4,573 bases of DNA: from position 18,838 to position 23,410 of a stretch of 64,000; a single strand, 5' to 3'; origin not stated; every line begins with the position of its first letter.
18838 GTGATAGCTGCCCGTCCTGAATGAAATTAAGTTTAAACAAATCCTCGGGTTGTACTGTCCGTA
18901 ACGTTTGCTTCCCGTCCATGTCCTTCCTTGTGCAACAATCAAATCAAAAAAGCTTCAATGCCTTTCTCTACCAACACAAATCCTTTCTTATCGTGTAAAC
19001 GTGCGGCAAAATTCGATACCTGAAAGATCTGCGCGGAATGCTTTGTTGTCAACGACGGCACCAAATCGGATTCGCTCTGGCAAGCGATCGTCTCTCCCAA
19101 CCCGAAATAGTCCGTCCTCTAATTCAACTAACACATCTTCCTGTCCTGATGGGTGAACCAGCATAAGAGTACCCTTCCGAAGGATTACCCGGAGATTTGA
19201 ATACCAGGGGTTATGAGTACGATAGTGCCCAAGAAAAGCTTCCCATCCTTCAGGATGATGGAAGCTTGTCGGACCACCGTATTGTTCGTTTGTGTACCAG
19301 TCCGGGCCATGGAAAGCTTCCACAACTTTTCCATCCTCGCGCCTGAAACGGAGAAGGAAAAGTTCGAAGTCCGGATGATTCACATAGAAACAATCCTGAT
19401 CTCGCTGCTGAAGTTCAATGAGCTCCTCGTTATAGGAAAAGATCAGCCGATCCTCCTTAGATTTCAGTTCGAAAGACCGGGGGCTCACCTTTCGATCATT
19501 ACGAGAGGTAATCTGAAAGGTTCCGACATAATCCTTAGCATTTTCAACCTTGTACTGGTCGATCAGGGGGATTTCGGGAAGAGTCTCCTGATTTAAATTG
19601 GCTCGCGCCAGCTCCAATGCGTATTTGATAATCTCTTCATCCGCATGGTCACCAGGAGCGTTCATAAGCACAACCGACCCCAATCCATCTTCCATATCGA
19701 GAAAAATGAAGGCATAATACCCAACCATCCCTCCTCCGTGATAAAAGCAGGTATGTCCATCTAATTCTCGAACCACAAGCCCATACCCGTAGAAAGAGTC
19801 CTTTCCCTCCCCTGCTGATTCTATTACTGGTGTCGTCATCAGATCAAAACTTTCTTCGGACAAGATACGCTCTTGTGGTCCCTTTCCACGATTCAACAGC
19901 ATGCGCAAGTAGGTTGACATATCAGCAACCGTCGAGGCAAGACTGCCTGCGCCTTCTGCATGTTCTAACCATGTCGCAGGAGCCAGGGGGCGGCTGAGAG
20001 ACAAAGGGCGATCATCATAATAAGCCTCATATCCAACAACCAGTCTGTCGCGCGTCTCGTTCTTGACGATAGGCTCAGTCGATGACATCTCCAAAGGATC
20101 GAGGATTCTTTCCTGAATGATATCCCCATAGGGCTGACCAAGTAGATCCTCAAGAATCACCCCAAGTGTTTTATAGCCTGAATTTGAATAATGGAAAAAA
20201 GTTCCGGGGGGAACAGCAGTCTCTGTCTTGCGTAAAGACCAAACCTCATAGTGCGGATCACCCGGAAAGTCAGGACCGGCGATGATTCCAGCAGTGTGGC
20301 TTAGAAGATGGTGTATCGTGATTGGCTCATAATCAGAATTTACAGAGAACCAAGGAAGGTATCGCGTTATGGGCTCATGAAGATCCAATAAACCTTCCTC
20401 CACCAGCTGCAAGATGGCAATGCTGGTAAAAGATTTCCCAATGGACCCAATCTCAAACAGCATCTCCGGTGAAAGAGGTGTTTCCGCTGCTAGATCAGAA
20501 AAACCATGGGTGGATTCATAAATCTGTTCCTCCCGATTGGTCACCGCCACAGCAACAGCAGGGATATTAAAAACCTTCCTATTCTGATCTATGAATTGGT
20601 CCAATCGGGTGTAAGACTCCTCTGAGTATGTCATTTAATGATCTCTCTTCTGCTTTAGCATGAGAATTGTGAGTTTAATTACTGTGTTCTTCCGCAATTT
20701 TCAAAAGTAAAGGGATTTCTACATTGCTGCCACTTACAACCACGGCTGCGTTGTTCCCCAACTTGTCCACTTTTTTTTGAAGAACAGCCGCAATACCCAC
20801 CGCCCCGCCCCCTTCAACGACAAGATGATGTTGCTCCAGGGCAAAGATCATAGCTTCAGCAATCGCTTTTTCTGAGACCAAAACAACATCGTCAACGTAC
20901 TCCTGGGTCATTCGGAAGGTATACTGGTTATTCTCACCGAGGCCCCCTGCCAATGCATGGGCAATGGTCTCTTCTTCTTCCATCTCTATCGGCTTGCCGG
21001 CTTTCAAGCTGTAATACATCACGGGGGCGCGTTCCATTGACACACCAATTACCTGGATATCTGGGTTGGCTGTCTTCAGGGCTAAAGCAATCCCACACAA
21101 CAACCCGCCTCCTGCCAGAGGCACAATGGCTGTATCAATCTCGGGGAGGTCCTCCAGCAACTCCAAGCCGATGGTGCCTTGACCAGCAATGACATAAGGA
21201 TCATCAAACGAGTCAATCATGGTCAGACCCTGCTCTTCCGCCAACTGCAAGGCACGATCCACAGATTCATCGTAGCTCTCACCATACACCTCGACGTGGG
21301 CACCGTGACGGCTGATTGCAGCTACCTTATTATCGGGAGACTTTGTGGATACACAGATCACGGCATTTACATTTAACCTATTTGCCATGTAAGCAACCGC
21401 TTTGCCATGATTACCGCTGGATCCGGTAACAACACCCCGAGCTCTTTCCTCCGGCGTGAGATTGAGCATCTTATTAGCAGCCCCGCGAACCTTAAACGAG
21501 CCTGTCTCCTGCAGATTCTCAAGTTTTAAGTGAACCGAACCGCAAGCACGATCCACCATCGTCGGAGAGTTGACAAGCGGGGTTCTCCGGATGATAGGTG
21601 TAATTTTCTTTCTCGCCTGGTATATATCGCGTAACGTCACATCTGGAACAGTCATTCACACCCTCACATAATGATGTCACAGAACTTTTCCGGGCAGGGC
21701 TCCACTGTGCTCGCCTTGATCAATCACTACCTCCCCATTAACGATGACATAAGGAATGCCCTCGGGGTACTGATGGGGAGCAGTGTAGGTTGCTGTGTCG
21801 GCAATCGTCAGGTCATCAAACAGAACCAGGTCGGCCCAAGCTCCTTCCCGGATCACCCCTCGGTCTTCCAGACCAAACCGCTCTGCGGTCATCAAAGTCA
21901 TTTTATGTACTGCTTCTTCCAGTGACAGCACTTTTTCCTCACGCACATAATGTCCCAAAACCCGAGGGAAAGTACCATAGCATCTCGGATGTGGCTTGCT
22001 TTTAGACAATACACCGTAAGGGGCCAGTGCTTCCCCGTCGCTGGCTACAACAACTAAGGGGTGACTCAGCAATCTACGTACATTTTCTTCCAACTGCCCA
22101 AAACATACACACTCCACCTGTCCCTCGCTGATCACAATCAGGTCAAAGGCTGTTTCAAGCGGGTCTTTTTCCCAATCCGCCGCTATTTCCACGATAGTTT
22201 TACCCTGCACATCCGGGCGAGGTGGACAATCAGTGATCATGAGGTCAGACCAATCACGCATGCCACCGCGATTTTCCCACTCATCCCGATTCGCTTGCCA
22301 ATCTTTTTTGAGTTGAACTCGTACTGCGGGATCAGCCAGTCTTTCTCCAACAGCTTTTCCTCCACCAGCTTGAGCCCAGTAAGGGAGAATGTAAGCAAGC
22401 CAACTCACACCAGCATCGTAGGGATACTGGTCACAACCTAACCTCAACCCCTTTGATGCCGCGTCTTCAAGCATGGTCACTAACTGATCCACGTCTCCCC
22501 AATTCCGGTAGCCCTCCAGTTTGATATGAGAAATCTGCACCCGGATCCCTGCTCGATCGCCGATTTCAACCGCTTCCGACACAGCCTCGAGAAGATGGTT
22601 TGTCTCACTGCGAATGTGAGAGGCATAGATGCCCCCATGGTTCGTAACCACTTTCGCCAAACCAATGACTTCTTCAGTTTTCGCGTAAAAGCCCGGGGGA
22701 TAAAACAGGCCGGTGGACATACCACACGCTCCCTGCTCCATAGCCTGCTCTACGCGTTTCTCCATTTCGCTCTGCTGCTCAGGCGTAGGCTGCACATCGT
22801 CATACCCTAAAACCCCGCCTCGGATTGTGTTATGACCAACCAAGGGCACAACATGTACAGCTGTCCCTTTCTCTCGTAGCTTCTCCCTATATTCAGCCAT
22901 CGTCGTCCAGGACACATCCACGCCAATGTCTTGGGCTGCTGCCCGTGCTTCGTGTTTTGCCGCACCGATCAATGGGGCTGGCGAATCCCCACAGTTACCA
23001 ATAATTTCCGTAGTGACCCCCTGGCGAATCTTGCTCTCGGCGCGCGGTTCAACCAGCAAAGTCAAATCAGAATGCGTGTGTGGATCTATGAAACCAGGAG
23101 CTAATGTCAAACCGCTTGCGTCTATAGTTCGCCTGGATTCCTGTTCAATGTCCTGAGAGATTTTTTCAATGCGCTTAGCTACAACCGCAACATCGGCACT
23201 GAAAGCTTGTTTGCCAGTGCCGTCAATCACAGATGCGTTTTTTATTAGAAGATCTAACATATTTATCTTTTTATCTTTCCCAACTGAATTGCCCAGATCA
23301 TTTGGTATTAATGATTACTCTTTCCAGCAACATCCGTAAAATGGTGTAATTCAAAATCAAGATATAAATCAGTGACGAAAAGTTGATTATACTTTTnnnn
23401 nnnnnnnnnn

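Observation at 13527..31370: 1,514-bp direct repeat duplicates an AGAT-like gene together with its leader and promoter, 16,330 bp apart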

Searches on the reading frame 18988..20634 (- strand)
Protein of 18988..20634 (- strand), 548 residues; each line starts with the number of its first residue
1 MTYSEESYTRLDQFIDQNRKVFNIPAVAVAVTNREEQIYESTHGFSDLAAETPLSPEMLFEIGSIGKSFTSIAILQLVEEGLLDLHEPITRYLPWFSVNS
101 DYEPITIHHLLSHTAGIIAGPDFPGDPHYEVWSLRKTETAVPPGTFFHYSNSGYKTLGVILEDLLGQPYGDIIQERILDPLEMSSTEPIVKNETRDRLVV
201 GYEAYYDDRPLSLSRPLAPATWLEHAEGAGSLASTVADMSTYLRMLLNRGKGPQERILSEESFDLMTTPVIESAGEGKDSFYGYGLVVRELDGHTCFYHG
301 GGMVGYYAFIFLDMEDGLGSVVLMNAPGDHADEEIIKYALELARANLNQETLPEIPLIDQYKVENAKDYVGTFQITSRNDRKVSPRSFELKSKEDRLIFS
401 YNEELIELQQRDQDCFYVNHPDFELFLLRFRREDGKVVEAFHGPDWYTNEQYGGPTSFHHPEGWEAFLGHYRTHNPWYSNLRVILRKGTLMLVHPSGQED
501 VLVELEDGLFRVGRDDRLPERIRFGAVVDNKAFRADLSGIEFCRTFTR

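Call 7: search_protein_families(library=pfam, proteins=[window:18988-20634:-])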
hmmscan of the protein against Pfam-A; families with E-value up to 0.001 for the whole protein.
window:18988-20634:- (548 aa): 2 families
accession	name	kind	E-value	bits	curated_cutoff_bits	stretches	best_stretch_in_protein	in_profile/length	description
PF00144.29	Beta-lactamase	-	3.6e-64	217.4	27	1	12-341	2-325/329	Beta-lactamase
PF11954.13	DUF3471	-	0.0003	21.6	29.3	0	464-518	12-66/103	Domain of unknown function (DUF3471)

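Call 8: search_protein_families(library=ncbifam, proteins=[window:18988-20634:-], max_evalue=0.00001)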
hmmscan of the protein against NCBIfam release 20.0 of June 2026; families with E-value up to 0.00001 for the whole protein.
window:18988-20634:- (548 aa): 46 families (the best 25 are shown)
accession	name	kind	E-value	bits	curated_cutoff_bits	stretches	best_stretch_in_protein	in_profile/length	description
NF052559.1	MthAcHydAcmB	equivalog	2.3e-27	95.8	550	1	15-266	14-289/391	methyl acetate hydrolase AcmB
NF033085.1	bla_class_C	equivalog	1.9e-24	86.2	415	1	11-250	8-238/356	class C beta-lactamase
NF009622.0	PRK13128.1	equivalog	3.1e-22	78.8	443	1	8-340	6-330/518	D-aminopeptidase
NF007943.0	PRK10662.1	equivalog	1.3e-20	73.3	266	1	24-252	50-276/380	D-alanyl-D-alanine-carboxypeptidase/endopeptidase AmpH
NF045671.1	blaPNC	exception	3.8e-17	62.2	750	1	12-214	50-250/401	PNC family class C beta-lactamase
NF033700.1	blaCMA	exception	5.5e-17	61.8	887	1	21-247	36-252/375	CMA family class C beta-lactamase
NF012173.1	CMY2-MIR-ACT-EC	exception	8.1e-17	61.1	680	1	22-244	43-255/380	CMY2/MIR/ACT/EC family class C beta-lactamase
NF033569.1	blaLHK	exception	3.7e-16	59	850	1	11-245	41-266/390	LHK family class C beta-lactamase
NF041666.1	ampC_Ecan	exception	3.9e-16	58.9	860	1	20-202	41-223/381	CMY2-MIR-ACT-EC family cephalosporin-hydrolyzing class C beta-lactamase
NF033698.1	blaCSA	exception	7.6e-16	58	884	1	21-247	36-252/375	CSA family class C beta-lactamase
NF041663.1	ampC_Sliq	exception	8e-16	57.9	860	1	11-204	28-220/378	cephalosporin-hydrolyzing class C beta-lactamase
NF000385.4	blaACT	exception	9e-16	57.8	810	1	20-202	41-223/380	ACT family cephalosporin-hydrolyzing class C beta-lactamase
NF000423.2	blaSRT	exception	1.6e-15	57.2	860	1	11-213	28-227/378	SRT/SST family class C beta-lactamase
NF038366.1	blaSFDC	exception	1.8e-15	56.9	840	1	22-203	43-224/382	SFDC family class C beta-lactamase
NF012102.1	blaDHA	exception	3e-15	56.2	800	1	22-204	42-224/379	DHA family class C beta-lactamase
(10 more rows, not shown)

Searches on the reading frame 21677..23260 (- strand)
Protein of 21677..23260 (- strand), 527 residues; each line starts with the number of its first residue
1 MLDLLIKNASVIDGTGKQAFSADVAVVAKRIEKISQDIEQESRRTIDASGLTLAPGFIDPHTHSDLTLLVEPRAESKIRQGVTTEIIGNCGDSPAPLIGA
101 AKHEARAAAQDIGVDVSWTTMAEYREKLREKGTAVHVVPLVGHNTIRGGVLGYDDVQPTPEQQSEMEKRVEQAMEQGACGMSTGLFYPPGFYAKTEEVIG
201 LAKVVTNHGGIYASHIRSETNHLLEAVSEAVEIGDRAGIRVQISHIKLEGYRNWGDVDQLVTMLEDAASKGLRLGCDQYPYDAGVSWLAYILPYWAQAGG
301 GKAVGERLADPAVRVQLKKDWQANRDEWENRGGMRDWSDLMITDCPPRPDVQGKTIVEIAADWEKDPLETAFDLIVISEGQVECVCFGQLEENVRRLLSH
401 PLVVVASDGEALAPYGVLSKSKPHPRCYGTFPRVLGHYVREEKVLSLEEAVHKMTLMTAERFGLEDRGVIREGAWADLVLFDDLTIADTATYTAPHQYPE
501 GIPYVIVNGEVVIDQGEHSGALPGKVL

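Call 7: search_protein_families(library=pfam, proteins=[window:21677-23260:-])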
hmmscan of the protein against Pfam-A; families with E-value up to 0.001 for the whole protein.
window:21677-23260:- (527 aa): 2 families
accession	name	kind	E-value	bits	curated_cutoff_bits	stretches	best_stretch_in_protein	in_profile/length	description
PF07969.17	Amidohydro_3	-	3.1e-33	116.4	29.7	2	393-513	358-472/472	Amidohydrolase family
PF01979.26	Amidohydro_1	-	3.6e-11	43.3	25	1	437-512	274-345/345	Amidohydrolase family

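Call 8: search_protein_families(library=ncbifam, proteins=[window:21677-23260:-], max_evalue=0.00001)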
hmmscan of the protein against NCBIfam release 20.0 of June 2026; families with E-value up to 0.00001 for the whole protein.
window:21677-23260:- (527 aa): 45 families (the best 25 are shown)
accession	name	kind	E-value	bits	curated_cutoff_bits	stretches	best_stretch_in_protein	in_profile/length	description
NF006560.0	PRK09061.1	subfamily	1.7e-62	211.4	340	2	392-525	360-509/517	amidohydrolase family protein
NF006688.0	PRK09236.1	equivalog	4.4e-18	65.3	535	2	441-490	344-396/444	dihydroorotase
NF006689.0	PRK09237.1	equivalog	1e-16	60.5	371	1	2-86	3-90/383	amidohydrolase/deacetylase family metallohydrolase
NF006839.0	PRK09357.1-4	equivalog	1.2e-16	60.4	576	1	4-63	2-61/422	dihydroorotase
NF004839.0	PRK06189.1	equivalog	1.4e-15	56.9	631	1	1-64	2-63/451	allantoinase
TIGR01178.1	ade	equivalog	8.7e-14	50.9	472.5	1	3-86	1-82/552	adenine deaminase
TIGR03178.1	allantoinase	equivalog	2.2e-13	49.8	357.85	1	3-63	1-59/441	allantoinase AllB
NF011990.0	PRK15446.2-6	subfamily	1.5e-12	46.9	233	1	5-79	4-80/390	alpha-D-ribose 1-methylphosphonate 5-triphosphate diphosphatase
NF002668.0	PRK02382.1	equivalog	1e-11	44.2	452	0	5-63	2-56/436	dihydroorotase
NF005751.0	PRK07575.1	equivalog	1.1e-11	43.8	529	1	3-63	4-64/440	dihydroorotase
TIGR03583.1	EF_0837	hypoth_equivalog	1.4e-11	44.1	432.15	1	3-90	2-88/365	amidohydrolase/deacetylase family metallohydrolase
NF006559.0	PRK09060.1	equivalog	2.5e-11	42.5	482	1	2-63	5-64/444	dihydroorotase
NF005748.0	PRK07572.1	subfamily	2.6e-11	43.2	438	1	1-70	1-66/426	cytosine deaminase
NF006252.0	PRK08393.1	equivalog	3.3e-11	42.9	617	1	3-69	2-68/424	N-ethylammeline chlorohydrolase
NF006837.0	PRK09357.1-2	equivalog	1.4e-10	40.3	575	0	4-63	3-62/428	dihydroorotase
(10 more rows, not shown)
